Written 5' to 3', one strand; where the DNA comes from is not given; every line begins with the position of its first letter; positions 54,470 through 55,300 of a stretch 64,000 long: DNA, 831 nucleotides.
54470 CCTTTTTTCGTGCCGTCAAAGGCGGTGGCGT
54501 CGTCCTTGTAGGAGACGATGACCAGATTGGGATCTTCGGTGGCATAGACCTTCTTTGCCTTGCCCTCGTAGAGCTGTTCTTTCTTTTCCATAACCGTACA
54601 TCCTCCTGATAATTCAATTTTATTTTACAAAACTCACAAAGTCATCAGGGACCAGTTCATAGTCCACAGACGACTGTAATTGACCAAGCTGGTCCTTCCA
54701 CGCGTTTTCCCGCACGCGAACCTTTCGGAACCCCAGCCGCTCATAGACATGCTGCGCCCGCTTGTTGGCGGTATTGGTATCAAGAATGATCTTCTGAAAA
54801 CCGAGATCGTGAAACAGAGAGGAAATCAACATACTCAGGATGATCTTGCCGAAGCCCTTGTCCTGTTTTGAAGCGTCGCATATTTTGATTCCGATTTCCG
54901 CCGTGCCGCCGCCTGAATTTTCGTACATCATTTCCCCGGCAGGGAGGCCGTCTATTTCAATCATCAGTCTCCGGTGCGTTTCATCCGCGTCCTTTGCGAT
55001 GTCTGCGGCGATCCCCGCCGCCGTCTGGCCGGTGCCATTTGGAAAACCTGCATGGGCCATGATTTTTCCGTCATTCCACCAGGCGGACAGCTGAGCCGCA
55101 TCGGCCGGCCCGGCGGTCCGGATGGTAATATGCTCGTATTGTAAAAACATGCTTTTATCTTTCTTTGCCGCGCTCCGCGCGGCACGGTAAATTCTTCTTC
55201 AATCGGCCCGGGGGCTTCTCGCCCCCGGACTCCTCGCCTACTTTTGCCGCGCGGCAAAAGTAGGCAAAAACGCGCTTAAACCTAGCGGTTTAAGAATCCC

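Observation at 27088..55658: Five copies of a 0.45-0.6 kb hairpin-dense repeat with ~100-nt imperfect terminal inverted repeats (MITE-like element or large structured RNA family)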

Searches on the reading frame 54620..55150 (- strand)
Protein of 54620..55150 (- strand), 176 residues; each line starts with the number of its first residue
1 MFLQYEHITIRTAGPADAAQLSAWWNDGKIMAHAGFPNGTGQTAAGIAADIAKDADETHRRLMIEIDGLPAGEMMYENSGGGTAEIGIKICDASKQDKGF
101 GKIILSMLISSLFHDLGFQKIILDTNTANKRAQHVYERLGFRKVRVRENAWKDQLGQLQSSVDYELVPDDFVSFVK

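Call 30: find_encoding_contigs(protein=window:54620-55150:-, flank=3000, max_places=8)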
Protein window:54620-55150:- (176 aa): 1 contig read that carries it; 1 place shown.
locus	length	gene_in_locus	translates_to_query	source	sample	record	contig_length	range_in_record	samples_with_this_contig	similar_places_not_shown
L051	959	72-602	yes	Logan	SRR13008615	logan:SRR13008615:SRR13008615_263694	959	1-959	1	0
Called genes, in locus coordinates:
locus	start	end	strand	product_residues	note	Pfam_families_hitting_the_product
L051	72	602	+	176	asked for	PF00583:Acetyltransf_1, PF13302:Acetyltransf_3, PF13523:Acetyltransf_8, PF08445:FR47 (weak)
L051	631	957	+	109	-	?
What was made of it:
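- Tried and rejected: It returned only a 959-nt contig (call 30).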
